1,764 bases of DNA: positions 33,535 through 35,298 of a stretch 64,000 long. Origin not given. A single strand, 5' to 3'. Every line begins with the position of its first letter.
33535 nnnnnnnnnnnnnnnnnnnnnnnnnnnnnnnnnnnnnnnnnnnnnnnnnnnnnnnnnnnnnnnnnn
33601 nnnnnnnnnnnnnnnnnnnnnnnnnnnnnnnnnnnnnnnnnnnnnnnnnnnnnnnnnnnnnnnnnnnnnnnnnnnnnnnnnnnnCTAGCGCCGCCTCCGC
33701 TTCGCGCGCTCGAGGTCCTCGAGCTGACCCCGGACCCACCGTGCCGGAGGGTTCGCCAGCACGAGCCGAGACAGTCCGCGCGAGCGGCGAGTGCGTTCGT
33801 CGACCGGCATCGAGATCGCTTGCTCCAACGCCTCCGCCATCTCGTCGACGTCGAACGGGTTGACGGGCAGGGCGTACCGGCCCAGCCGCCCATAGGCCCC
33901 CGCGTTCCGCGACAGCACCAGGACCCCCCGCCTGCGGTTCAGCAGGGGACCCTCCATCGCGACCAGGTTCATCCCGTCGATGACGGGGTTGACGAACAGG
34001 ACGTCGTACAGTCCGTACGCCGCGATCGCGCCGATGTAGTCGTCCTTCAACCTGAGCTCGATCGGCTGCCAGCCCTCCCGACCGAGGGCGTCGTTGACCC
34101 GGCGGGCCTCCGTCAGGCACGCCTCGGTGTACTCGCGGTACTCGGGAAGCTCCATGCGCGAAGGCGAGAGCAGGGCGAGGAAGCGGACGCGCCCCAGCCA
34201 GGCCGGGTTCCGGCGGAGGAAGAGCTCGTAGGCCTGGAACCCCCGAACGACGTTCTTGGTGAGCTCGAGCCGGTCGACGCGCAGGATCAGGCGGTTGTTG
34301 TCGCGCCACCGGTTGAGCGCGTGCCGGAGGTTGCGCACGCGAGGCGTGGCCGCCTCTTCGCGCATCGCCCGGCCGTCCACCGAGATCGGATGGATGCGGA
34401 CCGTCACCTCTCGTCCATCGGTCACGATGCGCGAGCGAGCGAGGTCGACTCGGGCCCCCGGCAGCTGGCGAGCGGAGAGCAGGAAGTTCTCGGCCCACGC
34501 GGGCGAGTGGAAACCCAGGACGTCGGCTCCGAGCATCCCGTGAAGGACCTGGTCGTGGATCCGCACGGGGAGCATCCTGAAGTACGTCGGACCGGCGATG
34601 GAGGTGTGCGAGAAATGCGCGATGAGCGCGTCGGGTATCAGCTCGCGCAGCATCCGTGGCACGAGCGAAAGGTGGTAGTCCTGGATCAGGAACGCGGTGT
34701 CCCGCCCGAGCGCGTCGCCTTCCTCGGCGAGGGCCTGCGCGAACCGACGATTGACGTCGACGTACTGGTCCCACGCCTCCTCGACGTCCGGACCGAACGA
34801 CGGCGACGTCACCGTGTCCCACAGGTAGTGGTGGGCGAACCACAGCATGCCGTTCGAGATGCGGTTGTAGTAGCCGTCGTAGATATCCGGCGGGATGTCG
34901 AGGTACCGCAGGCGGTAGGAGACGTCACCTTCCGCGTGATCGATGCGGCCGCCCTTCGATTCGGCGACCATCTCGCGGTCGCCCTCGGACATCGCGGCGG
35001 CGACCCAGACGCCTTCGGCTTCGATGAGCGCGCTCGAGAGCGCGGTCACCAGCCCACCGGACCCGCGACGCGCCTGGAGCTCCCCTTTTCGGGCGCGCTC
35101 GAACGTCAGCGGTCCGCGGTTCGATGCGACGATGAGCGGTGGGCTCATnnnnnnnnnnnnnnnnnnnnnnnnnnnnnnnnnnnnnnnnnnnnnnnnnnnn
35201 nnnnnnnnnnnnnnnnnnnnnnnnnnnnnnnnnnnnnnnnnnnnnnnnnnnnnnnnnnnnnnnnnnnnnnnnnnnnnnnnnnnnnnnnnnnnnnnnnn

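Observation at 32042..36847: Trehalose module: otsB with a deep overlap, and otsA-treT headed by a response regulator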

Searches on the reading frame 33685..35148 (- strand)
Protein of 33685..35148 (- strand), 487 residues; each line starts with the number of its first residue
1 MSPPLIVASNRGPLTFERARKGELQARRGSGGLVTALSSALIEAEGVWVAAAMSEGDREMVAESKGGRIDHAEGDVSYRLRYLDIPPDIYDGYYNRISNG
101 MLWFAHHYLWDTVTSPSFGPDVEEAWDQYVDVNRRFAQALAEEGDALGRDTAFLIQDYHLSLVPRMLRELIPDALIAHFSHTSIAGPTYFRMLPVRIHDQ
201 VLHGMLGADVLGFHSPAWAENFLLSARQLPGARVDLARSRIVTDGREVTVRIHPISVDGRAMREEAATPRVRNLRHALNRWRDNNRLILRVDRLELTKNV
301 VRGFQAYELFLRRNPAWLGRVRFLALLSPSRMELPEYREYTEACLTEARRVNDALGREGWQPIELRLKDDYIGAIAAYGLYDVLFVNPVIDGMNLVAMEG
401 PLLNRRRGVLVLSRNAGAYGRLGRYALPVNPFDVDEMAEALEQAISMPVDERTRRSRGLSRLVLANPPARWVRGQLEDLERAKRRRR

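Call 4: search_protein_families(library=pfam, proteins=[window:33685-35148:-], max_evalue=0.01)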
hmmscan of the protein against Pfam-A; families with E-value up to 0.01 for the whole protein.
window:33685-35148:- (487 aa): 2 families
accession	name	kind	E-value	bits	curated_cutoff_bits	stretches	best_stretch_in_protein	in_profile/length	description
PF00982.27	Glyco_transf_20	-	1.2e-99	334.7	32.5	1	5-480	3-472/473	Glycosyltransferase family 20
PF11959.13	DUF3473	-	0.0023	18.4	29.6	0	227-288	54-114/130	Domain of unknown function (DUF3473)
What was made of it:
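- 33685..35148 (-): otsA (GT20 trehalose-6-phosphate synthase), 487 aa. Its ATG overlaps the treT stop (ATGA). Its stop overlaps the otsB stop convergently (33685-33688). PF00982 E=1.2e-99, full length (call 4).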

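Call 6: search_protein_families(library=ncbifam, proteins=[window:33685-35148:-], max_evalue=0.001)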
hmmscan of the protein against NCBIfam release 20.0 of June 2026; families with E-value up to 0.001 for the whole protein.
window:33685-35148:- (487 aa): 4 families
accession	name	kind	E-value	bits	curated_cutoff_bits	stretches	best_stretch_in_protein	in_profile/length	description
NF011071.0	PRK14501.1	equivalog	3.6e-97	326.4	634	1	5-485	4-467/729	bifunctional alpha,alpha-trehalose-phosphate synthase (UDP-forming)/trehalose-phosphatase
TIGR02400.1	trehalose_OtsA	equivalog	4e-89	299.4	564.85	1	5-480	2-455/456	alpha,alpha-trehalose-phosphate synthase (UDP-forming)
TIGR02398.1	gluc_glyc_Psyn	equivalog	5.5e-57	193.5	569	1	21-480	14-481/487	glucosylglycerol-phosphate synthase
NF007513.0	PRK10117.1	equivalog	3.5e-53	181.2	759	1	27-485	18-457/474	alpha,alpha-trehalose-phosphate synthase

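Call 8: find_related_loci(query=window:33685-35148:-, collection=genome_contigs, flank=8000)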
Query window:33685-35148:- (487 aa) in genome_contigs; peptide patterns used: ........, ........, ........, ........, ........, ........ (x = any residue, [..] = any of these).
205 stretches matched a pattern; 165 encode a relative of the query (tblastn E <= 1e-3); the best 80 are kept; 79 distinct loci.
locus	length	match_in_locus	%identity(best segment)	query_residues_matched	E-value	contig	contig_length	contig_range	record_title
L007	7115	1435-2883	93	1-483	0e+0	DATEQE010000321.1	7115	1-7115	MAG TPA_asm: Actinomycetota bacterium isolate SMAG_U9039 k141_680338, whole genome shotgun sequence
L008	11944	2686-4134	93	1-483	0e+0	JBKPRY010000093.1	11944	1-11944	MAG: Actinomycetota bacterium isolate GS_EKS_MAG_00036 GS_EKS_000000632526, whole genome shotgun sequence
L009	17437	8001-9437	94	1-479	0e+0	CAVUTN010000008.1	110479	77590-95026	MAG: uncultured Actinomycetes bacterium isolate MFD00962.bin.2.114 genome assembly, contig: contig_182756, whole genome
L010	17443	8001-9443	93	1-480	0e+0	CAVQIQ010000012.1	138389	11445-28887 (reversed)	MAG: uncultured Actinomycetes bacterium isolate MFD10007.bin.3.88 genome assembly, contig: contig_40914, whole genome sh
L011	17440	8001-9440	93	1-480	0e+0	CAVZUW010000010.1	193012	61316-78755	MAG: uncultured Actinomycetes bacterium isolate MFD09267.bin.2.223 genome assembly, contig: contig_37629, whole genome s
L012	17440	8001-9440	92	1-480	0e+0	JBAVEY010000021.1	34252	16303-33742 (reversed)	MAG: Actinomycetota bacterium isolate MFD04307_ilm_asm_bin8 k127_425, whole genome shotgun sequence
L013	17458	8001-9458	88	1-486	0e+0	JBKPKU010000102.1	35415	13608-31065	MAG: Actinomycetota bacterium isolate GS_HAYS_MAG_00110 GS_HAYS_000003888890, whole genome shotgun sequence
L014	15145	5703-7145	87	1-480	0e+0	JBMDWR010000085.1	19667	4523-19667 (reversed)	MAG: Actinomycetota bacterium isolate ContSoil0_1 ContSoil0_contig85, whole genome shotgun sequence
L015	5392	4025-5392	93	1-456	0e+0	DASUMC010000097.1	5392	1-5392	MAG TPA_asm: Actinomycetota bacterium isolate SMAG_U1561 k141_360425, whole genome shotgun sequence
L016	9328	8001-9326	92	1-442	0e+0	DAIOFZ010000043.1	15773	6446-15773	MAG TPA_asm: Actinomycetota bacterium isolate CTOTU21649 NODE_1127_length_15773_cov_7.091042, whole genome shotgun seque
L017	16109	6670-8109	92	1-480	0e+0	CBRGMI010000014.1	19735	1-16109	MAG TPA_asm: uncultured bacterium isolate SRR11839387_binner23_Refined_27 genome assembly, contig: ERZ27397406.742, whol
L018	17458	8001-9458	82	1-486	0e+0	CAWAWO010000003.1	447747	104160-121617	MAG: uncultured Actinomycetes bacterium isolate MFD05454.bin.2.5 genome assembly, contig: contig_37807, whole genome sho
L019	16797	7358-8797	80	1-480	0e+0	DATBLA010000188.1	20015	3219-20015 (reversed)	MAG TPA_asm: Actinomycetota bacterium isolate SMAG_U3960 k141_2115409, whole genome shotgun sequence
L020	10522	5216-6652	81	1-479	0e+0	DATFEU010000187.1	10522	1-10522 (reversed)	MAG TPA_asm: Actinomycetota bacterium isolate SMAG_U8616 k141_1083551, whole genome shotgun sequence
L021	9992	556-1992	80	1-479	0e+0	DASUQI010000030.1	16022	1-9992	MAG TPA_asm: Actinomycetota bacterium isolate SMAG_U1677 k141_32708, whole genome shotgun sequence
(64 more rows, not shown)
